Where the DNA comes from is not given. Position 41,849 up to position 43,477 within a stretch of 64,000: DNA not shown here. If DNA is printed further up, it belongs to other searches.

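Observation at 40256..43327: Assimilatory siroheme sulfite reductase paired with an FrhB/FpoF-like flavo-FeS protein: possible split F420-dependent sulfite reductase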

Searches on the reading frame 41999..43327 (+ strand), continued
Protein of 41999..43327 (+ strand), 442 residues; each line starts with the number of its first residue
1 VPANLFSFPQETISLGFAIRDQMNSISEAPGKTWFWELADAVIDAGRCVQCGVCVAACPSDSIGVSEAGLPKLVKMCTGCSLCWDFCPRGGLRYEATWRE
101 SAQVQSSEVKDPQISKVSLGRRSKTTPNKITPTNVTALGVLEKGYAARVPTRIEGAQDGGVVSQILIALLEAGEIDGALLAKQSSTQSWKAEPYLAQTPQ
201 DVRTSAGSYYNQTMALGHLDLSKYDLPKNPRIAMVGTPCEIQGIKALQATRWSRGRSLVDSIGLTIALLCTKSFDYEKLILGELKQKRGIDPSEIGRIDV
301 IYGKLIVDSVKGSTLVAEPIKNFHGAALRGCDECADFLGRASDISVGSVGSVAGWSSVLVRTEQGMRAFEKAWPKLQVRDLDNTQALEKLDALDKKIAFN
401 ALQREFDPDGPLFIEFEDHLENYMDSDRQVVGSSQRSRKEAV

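Call 76: search_protein_representatives(protein=window:41999-43327:+)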
Query: 442 residues. Proteins with E-value up to 0.001 (for the whole library): 3343; up to 1e-10: 1058; up to 1e-30: 159. The best 150 are listed.
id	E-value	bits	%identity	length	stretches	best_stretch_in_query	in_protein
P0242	9.7e-156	535.3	60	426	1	17-431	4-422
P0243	1.4e-150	518.3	59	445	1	14-432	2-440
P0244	7.6e-146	502.7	60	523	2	137-429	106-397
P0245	6.5e-137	473.3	58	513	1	17-399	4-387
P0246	4.5e-125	434.3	57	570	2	145-423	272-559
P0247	1.7e-104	366.5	67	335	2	134-294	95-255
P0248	3.1e-98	345.8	57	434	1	162-431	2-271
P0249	3.0e-93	329.4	50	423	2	153-429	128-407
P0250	1.6e-88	313.8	44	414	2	138-431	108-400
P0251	5.5e-87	308.8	49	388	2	154-424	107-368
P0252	5.8e-87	308.7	56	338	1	172-431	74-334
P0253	4.7e-86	305.7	61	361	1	15-289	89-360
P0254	6.0e-83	295.5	58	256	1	17-269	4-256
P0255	1.0e-82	294.7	43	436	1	23-424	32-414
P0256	9.1e-82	291.6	44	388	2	137-414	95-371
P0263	2.3e-66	240.8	47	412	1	137-431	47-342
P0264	2.3e-63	230.9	39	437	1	19-432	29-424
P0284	2.2e-44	168.4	37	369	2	138-385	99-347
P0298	2.4e-40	155.1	38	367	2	136-383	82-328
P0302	8.9e-40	153.2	37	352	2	137-404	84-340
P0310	1.2e-38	149.5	35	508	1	40-382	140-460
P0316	1.1e-37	146.3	33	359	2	137-372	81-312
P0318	2.6e-37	145.1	35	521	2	141-374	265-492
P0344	6.3e-35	137.2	32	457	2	154-387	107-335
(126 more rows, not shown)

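Call 77: list_cluster_members(proteins=[P0242, P0243, P0249, P0250, P0251, P0255, P0256, P0263, P0264, P0284])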
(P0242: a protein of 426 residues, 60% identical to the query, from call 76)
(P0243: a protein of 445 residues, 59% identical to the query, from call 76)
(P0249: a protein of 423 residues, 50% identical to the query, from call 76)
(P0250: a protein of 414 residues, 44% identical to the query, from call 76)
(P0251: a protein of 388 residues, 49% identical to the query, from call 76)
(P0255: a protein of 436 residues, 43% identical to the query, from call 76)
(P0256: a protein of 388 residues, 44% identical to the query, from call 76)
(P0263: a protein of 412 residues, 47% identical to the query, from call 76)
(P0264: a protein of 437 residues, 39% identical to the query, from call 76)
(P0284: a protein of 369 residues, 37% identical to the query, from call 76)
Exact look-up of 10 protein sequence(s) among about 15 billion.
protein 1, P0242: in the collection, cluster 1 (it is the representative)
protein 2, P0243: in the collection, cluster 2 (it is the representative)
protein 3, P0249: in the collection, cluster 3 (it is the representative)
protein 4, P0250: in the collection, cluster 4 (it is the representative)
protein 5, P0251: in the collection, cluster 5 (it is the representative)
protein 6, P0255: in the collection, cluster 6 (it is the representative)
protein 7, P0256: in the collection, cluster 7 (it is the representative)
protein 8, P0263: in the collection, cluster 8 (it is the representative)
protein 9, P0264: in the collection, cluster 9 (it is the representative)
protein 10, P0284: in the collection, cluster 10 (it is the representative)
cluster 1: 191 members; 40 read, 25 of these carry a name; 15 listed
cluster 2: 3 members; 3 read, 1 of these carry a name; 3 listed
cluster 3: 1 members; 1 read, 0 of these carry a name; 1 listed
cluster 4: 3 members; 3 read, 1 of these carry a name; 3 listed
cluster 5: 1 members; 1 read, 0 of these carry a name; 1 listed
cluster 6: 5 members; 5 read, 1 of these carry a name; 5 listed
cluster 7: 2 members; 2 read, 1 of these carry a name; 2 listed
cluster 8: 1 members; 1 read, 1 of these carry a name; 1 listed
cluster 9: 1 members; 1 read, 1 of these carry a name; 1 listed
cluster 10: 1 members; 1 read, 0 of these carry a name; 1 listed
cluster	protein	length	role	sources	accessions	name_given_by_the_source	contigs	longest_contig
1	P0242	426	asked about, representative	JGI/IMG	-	coenzyme F420 hydrogenase subunit beta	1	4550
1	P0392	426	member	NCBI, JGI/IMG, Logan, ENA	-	coenzyme F420 hydrogenase subunit beta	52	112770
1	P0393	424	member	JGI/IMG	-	coenzyme F420 hydrogenase subunit beta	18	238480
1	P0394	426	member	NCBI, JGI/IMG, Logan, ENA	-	coenzyme F420 hydrogenase subunit beta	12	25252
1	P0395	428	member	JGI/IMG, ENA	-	coenzyme F420 hydrogenase subunit beta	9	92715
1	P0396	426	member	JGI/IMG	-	coenzyme F420 hydrogenase subunit beta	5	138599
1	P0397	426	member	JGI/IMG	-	coenzyme F420 hydrogenase subunit beta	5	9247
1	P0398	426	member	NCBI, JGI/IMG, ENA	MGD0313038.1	MAG: Coenzyme F420 hydrogenase/dehydrogenase, beta subunit C-terminal domain ... | coenzyme F420 hydrogenase subunit beta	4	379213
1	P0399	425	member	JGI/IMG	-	coenzyme F420 hydrogenase subunit beta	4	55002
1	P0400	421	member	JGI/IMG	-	coenzyme F420 hydrogenase subunit beta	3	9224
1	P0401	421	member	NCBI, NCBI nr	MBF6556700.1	MAG: Coenzyme F420 hydrogenase/dehydrogenase, beta subunit C-terminal domain ... | Coenzyme F420 hydrogenase/dehydrogenase, beta subunit C-terminal domain [Acidimicrobiales ...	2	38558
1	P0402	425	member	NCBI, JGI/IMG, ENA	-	coenzyme F420 hydrogenase subunit beta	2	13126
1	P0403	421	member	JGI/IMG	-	coenzyme F420 hydrogenase subunit beta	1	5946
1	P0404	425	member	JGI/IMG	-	coenzyme F420 hydrogenase subunit beta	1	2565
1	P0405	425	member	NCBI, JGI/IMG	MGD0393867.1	MAG: Coenzyme F420 hydrogenase/dehydrogenase, beta subunit C-terminal domain ... | coenzyme F420 hydrogenase subunit beta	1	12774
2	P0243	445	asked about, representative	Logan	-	-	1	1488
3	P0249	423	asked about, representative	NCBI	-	-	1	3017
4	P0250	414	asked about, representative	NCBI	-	-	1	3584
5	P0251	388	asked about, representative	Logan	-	-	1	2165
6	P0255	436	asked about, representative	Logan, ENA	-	-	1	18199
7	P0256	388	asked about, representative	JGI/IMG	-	-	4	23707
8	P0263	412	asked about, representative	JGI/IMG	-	coenzyme F420 hydrogenase subunit beta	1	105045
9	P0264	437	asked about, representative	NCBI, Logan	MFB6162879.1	MAG: Coenzyme F420 hydrogenase/dehydrogenase, beta subunit C-terminal domain ...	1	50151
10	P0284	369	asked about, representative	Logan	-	-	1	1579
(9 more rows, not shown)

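Call 78: find_encoding_contigs(protein=P0264, flank=8000, max_places=1)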
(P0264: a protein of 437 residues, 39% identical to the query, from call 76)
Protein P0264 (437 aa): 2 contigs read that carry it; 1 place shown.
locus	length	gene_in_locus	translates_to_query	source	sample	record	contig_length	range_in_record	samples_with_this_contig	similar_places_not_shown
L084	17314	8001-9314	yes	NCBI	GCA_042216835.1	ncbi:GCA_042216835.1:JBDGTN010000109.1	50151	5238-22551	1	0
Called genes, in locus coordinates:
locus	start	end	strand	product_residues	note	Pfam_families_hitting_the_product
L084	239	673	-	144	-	PF01325:Fe_dep_repress, PF12840:HTH_20 (weak), PF02742:Fe_dep_repr_C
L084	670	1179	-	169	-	-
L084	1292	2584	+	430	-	PF00425:Chorismate_bind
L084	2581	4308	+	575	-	PF02776:TPP_enzyme_N, PF02775:TPP_enzyme_C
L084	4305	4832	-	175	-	-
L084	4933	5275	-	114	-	PF00226:DnaJ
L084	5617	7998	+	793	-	PF00581:Rhodanese, PF03460:NIR_SIR_ferr (weak), PF01077:NIR_SIR, PF03460:NIR_SIR_ferr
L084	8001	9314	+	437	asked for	PF12838:Fer4_7 (faint), PF13187:Fer4_9 (faint), PF00037:Fer4 (faint), PF13237:Fer4_10, PF14697:Fer4_21, PF13484:Fer4_16 (faint), PF04422:FrhB_FdhB_N, PF04432:FrhB_FdhB_C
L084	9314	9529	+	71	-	-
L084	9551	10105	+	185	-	PF01142:TruD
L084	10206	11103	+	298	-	PF01142:TruD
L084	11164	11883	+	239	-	PF09876:DUF2103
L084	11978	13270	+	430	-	PF00342:PGI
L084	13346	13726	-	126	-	PF06271:RDD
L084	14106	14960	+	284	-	PF26491:WH_Halo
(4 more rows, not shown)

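Call 79: find_encoding_contigs(protein=P0263, flank=8000, max_places=1)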
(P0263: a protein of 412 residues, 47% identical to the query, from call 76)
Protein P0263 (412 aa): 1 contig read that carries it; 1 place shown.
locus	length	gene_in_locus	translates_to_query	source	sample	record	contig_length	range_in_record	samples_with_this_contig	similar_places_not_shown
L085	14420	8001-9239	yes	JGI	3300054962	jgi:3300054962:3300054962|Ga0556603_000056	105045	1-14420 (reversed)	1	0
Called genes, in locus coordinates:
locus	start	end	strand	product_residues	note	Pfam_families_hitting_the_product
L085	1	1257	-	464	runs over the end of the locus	PF01979:Amidohydro_1, PF07969:Amidohydro_3 (weak)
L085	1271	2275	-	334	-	PF01380:SIS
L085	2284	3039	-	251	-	PF00535:Glycos_transf_2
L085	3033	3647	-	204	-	PF05401:NodS, PF08241:Methyltransf_11, PF08242:Methyltransf_12, PF13649:Methyltransf_25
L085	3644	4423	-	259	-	PF02585:PIG-L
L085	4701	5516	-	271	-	PF11967:RecO_N, PF02565:RecO_C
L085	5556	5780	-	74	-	-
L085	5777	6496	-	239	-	PF01255:Prenyltransf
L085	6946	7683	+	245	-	PF01507:PAPS_reduct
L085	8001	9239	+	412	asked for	PF04422:FrhB_FdhB_N, PF04432:FrhB_FdhB_C (weak)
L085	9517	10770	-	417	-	PF01979:Amidohydro_1, PF07969:Amidohydro_3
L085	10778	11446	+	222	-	PF13302:Acetyltransf_3, PF00583:Acetyltransf_1 (weak)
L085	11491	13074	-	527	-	PF01979:Amidohydro_1, PF07969:Amidohydro_3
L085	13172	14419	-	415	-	?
